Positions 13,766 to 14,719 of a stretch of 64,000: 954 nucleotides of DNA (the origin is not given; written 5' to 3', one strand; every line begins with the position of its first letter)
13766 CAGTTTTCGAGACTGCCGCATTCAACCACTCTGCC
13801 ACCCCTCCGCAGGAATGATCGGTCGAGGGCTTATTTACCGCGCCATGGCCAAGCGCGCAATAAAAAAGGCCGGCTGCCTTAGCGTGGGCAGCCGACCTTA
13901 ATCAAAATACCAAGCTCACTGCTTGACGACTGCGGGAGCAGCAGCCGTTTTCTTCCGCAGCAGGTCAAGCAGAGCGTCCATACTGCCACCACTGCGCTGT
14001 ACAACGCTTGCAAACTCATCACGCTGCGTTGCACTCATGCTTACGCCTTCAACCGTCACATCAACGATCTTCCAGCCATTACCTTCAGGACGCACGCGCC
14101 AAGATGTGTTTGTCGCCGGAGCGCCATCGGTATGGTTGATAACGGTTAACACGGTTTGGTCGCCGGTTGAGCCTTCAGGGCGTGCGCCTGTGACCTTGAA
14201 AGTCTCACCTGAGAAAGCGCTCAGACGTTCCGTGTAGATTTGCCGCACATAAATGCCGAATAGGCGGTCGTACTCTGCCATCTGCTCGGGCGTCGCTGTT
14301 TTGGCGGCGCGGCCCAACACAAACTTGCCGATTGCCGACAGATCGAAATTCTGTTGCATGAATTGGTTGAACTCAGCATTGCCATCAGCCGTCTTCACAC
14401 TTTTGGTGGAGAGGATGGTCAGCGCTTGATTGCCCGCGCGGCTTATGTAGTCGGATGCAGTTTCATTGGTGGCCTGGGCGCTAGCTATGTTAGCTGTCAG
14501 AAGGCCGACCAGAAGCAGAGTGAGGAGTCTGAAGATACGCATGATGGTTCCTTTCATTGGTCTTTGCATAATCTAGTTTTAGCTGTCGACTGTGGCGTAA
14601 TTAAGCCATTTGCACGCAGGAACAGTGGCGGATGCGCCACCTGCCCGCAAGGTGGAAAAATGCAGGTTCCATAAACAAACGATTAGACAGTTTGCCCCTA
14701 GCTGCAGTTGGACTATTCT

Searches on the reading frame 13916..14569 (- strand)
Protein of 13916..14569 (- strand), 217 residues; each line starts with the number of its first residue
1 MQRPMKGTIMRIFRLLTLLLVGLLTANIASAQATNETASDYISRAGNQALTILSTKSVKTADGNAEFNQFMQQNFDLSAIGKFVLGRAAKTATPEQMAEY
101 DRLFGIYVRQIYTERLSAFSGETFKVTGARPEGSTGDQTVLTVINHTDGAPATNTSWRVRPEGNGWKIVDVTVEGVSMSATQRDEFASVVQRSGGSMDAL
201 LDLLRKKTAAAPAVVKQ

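Call 10: find_encoding_contigs(protein=window:13916-14569:-, flank=10000, max_places=10)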
Protein window:13916-14569:- (217 aa): no gene with exactly this product is on record in the collection.

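Call 12: find_related_loci(query=window:13916-14569:-, collection=genome_contigs, flank=10000)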
Query window:13916-14569:- (217 aa) in genome_contigs; peptide patterns used: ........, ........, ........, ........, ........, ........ (x = any residue, [..] = any of these).
100 stretches matched a pattern; 4 encode a relative of the query (tblastn E <= 1e-3); 4 distinct loci.
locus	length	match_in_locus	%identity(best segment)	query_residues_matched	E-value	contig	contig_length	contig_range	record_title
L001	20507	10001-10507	43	41-213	7e-40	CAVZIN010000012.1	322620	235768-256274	MAG: uncultured Alphaproteobacteria bacterium isolate MFD02416.bin.1.340 genome assembly, contig: contig_81121, whole ge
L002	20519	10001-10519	42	37-213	3e-38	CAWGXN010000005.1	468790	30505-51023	MAG: uncultured Alphaproteobacteria bacterium isolate MFD01721.bin.2.6 genome assembly, contig: contig_3786, whole genom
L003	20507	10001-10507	41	41-213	2e-37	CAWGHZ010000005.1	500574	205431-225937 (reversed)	MAG: uncultured Alphaproteobacteria bacterium isolate MFD02416.bin.3.171 genome assembly, contig: contig_61264, whole ge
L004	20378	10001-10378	45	85-214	3e-28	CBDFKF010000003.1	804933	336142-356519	MAG: Alphaproteobacteria bacterium isolate e5628c17-7acf-4102-879c-7f99d0d03c41 genome assembly, contig: contig_3, whole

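Call 21: search_protein_families(library=ncbifam, proteins=[window:13916-14569:-], max_evalue=0.00001)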
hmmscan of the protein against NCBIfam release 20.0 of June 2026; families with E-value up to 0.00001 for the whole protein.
window:13916-14569:- (217 aa): 2 families
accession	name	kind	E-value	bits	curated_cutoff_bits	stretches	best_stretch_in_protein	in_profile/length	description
TIGR03481.1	HpnM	hypoth_equivalog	3.6e-22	78.7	160.1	1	20-210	10-197/200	hopanoid biosynthesis associated membrane protein HpnM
NF011697.0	PRK15117.1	equivalog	4.8e-18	65.7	195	1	19-205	6-198/211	phospholipid-binding protein MlaC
